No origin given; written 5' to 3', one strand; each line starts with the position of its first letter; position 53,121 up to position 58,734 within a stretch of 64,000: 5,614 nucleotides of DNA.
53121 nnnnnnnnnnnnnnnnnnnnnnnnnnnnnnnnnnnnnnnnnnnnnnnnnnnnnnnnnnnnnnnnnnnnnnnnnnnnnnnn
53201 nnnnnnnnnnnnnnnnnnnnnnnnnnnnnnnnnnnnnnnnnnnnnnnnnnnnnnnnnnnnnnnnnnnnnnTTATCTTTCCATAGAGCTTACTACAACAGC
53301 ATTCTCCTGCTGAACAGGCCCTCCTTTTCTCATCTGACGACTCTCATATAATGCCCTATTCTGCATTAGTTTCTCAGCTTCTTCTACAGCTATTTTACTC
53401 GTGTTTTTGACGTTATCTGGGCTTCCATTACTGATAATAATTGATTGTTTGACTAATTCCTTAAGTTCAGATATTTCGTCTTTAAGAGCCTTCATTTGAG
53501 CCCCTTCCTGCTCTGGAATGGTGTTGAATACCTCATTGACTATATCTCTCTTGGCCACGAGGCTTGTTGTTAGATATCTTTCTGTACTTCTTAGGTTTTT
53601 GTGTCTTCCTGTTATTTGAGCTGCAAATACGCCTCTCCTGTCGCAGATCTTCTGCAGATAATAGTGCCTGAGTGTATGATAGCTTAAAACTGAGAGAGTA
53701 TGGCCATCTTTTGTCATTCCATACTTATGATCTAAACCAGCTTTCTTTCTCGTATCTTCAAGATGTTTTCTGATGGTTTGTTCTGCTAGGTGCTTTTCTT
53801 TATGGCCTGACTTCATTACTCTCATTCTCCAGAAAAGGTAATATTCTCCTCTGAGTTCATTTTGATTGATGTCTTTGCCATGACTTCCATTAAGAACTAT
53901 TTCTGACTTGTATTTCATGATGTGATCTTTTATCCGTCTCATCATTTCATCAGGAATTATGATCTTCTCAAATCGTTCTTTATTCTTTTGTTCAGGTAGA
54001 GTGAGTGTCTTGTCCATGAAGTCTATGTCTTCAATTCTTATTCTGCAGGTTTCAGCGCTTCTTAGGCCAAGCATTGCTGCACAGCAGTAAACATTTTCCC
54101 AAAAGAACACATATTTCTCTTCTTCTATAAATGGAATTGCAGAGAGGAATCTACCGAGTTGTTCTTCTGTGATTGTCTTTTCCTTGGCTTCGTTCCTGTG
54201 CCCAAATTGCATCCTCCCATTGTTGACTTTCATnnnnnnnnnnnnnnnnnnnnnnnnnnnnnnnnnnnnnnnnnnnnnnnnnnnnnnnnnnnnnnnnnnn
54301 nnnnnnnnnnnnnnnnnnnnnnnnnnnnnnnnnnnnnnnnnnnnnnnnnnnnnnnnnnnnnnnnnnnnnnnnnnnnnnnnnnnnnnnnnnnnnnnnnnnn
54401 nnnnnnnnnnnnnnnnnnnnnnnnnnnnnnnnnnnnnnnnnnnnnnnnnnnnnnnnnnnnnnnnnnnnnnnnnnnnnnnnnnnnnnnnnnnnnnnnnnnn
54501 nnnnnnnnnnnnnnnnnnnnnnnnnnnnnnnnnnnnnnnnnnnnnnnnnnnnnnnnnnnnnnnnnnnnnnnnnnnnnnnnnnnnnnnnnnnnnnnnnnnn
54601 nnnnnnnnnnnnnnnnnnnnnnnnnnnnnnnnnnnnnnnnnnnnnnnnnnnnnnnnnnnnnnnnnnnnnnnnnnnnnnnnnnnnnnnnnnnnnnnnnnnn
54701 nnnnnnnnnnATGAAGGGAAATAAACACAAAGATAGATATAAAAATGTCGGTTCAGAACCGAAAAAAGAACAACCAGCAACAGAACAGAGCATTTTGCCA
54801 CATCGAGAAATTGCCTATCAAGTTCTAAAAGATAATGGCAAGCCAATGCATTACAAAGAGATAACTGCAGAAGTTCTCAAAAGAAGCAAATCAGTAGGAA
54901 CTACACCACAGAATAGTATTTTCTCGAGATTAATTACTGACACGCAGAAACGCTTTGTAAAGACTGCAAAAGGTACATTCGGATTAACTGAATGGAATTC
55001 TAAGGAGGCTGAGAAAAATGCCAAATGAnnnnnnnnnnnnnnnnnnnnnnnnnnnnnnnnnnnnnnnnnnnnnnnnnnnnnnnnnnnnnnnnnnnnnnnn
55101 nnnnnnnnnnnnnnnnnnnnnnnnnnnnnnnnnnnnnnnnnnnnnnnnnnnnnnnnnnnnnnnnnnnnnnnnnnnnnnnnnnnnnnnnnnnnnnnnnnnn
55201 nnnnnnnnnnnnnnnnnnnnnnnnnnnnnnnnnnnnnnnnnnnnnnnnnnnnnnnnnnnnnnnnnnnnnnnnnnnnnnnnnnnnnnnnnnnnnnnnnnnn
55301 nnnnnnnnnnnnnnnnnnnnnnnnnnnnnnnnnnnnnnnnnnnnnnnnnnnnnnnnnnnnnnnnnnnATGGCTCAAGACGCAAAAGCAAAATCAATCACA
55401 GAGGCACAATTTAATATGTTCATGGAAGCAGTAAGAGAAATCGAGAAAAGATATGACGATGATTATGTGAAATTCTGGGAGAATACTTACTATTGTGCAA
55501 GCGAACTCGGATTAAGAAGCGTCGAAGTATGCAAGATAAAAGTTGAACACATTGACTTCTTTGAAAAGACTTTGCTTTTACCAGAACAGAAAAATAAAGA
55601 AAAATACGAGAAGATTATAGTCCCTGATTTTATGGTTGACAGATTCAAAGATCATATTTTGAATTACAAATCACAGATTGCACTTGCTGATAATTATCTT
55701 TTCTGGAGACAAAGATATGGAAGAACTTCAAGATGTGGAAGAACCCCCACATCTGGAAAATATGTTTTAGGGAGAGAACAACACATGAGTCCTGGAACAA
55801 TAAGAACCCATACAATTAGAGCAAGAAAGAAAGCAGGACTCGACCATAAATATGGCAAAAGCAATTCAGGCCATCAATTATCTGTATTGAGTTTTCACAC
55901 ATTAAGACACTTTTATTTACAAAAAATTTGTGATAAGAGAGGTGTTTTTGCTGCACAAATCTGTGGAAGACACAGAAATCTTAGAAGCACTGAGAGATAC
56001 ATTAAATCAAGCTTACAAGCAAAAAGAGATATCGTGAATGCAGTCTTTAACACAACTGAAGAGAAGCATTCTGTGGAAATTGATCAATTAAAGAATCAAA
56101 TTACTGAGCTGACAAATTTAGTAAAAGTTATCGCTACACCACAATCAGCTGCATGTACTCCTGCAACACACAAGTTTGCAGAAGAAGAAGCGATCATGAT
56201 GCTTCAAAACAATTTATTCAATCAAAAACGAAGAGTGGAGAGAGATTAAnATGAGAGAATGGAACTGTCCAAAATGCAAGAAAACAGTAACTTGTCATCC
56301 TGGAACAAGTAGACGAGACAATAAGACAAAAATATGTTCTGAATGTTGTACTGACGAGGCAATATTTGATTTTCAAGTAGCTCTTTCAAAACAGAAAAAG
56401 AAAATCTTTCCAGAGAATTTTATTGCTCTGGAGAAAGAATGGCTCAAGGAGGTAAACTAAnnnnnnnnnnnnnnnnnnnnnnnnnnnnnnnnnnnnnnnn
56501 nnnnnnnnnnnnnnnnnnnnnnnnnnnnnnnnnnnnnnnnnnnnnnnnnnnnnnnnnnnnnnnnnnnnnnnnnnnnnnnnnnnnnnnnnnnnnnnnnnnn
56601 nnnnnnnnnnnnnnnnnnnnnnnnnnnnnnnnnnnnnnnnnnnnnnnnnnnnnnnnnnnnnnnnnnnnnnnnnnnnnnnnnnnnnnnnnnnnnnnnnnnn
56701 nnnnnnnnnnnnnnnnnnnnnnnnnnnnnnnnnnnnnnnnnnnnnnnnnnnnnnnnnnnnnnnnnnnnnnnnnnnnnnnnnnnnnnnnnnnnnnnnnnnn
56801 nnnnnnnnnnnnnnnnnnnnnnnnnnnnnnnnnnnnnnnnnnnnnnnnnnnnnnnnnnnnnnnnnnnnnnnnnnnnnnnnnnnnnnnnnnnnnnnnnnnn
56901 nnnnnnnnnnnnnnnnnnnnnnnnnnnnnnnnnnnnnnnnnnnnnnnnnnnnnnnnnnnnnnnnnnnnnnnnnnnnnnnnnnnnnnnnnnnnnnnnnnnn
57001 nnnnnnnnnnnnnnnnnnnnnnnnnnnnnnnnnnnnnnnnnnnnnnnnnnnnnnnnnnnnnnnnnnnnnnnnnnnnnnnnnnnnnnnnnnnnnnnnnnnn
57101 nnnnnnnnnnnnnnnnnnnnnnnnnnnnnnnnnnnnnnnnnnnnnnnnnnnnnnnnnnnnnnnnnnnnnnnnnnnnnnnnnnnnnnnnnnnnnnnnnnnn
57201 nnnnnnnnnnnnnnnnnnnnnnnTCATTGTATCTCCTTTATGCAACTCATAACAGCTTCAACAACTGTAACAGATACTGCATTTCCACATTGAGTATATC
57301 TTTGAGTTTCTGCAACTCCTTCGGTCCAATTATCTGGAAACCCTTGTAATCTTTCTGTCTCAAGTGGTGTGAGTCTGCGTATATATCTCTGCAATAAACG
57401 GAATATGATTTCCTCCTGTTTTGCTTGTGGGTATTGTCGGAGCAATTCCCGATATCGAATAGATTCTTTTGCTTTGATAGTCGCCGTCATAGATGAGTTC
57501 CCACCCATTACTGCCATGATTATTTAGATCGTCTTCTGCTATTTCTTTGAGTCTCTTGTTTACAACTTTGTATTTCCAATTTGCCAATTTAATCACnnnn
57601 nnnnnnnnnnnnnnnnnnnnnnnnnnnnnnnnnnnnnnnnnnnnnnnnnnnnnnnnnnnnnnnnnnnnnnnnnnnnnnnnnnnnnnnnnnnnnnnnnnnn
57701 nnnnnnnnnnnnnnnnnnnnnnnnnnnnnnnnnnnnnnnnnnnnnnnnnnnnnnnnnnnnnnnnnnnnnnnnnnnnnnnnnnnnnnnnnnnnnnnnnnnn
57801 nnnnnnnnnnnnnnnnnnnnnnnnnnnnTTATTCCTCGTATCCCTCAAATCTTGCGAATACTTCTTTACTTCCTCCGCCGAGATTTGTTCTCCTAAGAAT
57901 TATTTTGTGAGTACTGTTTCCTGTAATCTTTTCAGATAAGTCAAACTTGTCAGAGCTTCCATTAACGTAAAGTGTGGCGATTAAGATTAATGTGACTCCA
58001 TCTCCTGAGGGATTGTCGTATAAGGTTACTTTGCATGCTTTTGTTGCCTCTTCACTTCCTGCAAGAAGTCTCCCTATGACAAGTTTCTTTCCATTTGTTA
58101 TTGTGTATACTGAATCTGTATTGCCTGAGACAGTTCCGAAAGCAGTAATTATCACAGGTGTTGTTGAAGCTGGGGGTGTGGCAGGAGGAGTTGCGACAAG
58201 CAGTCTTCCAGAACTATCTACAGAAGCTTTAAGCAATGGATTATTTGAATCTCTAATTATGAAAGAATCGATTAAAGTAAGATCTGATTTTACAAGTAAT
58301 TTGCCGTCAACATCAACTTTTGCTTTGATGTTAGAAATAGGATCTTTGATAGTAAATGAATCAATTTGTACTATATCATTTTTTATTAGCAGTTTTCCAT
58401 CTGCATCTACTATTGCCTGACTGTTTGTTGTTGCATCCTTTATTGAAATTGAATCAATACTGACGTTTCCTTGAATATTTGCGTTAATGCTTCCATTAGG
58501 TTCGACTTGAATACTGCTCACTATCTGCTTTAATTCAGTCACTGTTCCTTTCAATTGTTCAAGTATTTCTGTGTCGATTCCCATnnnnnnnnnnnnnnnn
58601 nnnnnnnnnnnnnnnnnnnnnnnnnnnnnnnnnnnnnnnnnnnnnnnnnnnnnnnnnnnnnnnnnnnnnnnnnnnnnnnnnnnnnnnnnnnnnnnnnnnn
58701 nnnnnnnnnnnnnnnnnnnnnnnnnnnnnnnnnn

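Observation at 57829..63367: Head-only HK97 module with a reverse transcriptase in the portal/terminase slot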

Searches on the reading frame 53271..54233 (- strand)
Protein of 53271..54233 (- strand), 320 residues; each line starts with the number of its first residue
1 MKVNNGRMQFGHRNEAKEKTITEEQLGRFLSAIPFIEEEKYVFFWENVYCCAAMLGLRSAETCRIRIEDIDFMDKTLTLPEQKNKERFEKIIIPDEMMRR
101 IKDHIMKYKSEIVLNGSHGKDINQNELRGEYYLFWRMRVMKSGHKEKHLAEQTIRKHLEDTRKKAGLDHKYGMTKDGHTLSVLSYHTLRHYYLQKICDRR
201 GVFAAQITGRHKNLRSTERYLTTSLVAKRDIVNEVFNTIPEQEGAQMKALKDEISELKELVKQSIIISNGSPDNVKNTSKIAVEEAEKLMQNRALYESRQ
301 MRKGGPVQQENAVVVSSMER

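Call 17: search_protein_families(library=pfam, proteins=[window:53271-54233:-], max_evalue=0.05)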
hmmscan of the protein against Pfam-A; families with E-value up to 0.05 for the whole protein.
window:53271-54233:- (320 aa): 1 family
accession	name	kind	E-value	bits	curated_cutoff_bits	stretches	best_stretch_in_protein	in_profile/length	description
PF00589.27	Phage_integrase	-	5.5e-11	43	27.1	1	49-222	28-167/172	Phage integrase family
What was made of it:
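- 53271..54233 (-): Tyrosine integrase, 320 aa. PF00589 at 5.5e-11 (call 17).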

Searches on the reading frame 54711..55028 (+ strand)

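Call 17: search_protein_families(library=pfam, proteins=[window:54711-55028:+], max_evalue=0.05)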
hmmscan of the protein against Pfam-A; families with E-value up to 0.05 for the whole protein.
window:54711-55028:+ (105 aa): 3 families
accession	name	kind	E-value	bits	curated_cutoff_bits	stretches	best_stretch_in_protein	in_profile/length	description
PF05066.19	HARE-HTH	-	4.8e-16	59.4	25.9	1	33-95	5-71/71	HB1, ASXL, restriction endonuclease HTH domain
PF23159.1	WH_Rok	-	0.013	16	27.6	1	32-59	2-29/58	Repressor Rok winged helix domain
PF25318.1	WH_GDS1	-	0.023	15.2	27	1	38-78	18-60/95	GDS1 winged helix domain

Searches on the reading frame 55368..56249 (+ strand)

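Call 78: search_protein_families(library=ncbifam, proteins=[window:55368-56249:+], max_evalue=0.01)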
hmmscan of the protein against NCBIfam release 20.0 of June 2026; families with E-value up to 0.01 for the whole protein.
window:55368-56249:+ (293 aa): 1 family
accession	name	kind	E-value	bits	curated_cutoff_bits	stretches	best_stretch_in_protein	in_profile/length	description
NF040815.2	recomb_XerA_Arch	equivalog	5.8e-08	32.6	220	1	48-120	125-191/263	site-specific tyrosine recombinase/integron integrase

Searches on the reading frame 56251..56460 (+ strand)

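Call 17: search_protein_families(library=pfam, proteins=[window:56251-56460:+], max_evalue=0.05)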
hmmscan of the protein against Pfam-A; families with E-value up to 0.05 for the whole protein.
window:56251-56460:+ (69 aa): 1 family
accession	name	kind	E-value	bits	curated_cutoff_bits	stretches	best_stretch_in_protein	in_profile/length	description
PF15920.10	WHAMM-JMY_N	-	0.044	14.1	27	1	3-26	29-52/162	N-terminal of Junction-mediating and WASP homolog-associated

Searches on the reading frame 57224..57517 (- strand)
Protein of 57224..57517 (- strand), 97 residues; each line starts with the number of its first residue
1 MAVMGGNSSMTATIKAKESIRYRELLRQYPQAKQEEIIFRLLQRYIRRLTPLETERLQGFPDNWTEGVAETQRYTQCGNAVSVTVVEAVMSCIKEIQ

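Call 3: search_protein_families(library=pfam, proteins=[window:57224-57517:-], max_evalue=0.1)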
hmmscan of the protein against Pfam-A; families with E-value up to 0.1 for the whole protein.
window:57224-57517:- (97 aa): 1 family
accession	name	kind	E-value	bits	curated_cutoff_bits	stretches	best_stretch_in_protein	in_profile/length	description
PF00145.23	DNA_methylase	-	7.2e-16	59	22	1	25-94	255-323/324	C-5 cytosine-specific DNA methylase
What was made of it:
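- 57224..57492 (-): C5 cytosine methylase pseudogene (C-terminal ~70 residues only). PF00145 matches only profile positions 255-323 of 324 (call 3).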

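Call 4: search_protein_families(library=phrogs, proteins=[window:57224-57517:-], max_evalue=0.1)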
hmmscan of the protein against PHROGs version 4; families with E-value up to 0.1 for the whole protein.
window:57224-57517:- (97 aa): 12 families
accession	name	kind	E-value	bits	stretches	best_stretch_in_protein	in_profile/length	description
phrog_16528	-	other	4e-20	73.4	1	43-96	167-220/236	DNA methyltransferase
phrog_116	-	other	3.7e-18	66.2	1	44-95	437-491/779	DNA methyltransferase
phrog_16427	-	other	8.3e-13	49.6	1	42-92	113-167/235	DNA methyltransferase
phrog_17284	-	unknown function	8.5e-13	49.1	1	43-93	156-210/245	-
phrog_26324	-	other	9.5e-11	43.1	1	45-90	146-200/210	DNA methyltransferase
phrog_13621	-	unknown function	9.4e-10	39.4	1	45-91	53-106/121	-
phrog_38038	-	unknown function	6.6e-05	22.9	1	45-75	303-332/430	-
phrog_8411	-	unknown function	0.00068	20.5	1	43-69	165-191/206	-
phrog_31585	-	unknown function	0.0025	18.5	1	46-89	12-57/69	-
phrog_17702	-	unknown function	0.025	15.9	1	10-63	32-87/89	-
phrog_1478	-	unknown function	0.041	14.8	1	31-55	12-36/63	-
phrog_23072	-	other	0.082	13.4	0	46-90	333-384/400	DNA methyltransferase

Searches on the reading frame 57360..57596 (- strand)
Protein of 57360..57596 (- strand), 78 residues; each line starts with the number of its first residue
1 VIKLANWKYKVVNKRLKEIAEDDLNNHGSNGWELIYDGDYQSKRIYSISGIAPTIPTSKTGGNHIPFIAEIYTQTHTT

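Call 79: search_protein_families(library=pfam, proteins=[window:57360-57596:-], max_evalue=0.01)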
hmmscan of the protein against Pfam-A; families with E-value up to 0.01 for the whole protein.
window:57360-57596:- (78 aa): 1 family
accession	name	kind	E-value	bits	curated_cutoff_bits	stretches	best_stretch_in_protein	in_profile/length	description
PF13783.11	DUF4177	-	0.0018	18.9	25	1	7-35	1-41/65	Domain of unknown function (DUF4177)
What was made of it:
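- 57493..57588 (-): 5' stump of the small DUF4177 gene that follows orf78 in intact relatives; this is the tail-side deletion junction. DUF4177 matches residues 7-35 of the fused ORF (call 79).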

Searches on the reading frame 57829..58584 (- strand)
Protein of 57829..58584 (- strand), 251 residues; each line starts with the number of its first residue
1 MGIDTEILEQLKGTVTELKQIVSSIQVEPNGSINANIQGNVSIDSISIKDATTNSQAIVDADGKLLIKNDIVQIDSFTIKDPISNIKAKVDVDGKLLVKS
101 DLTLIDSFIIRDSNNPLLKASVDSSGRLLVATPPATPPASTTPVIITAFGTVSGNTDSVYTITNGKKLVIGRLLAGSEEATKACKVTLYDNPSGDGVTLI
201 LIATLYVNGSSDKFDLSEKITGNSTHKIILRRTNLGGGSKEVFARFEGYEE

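Call 3: search_protein_families(library=pfam, proteins=[window:57829-58584:-], max_evalue=0.1)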
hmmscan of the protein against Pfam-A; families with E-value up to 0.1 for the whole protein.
window:57829-58584:- (251 aa): 0 families

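Call 4: search_protein_families(library=phrogs, proteins=[window:57829-58584:-], max_evalue=0.1)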
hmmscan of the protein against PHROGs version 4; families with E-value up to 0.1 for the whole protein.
window:57829-58584:- (251 aa): 0 families

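Call 78: search_protein_families(library=ncbifam, proteins=[window:57829-58584:-], max_evalue=0.01)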
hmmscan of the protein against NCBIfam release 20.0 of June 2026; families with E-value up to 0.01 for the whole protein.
window:57829-58584:- (251 aa): 0 families
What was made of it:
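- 57829..58584 (-): 251-aa repeat-containing protein in the conserved slot after capsid B. No family match (calls 3, 4, 78).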
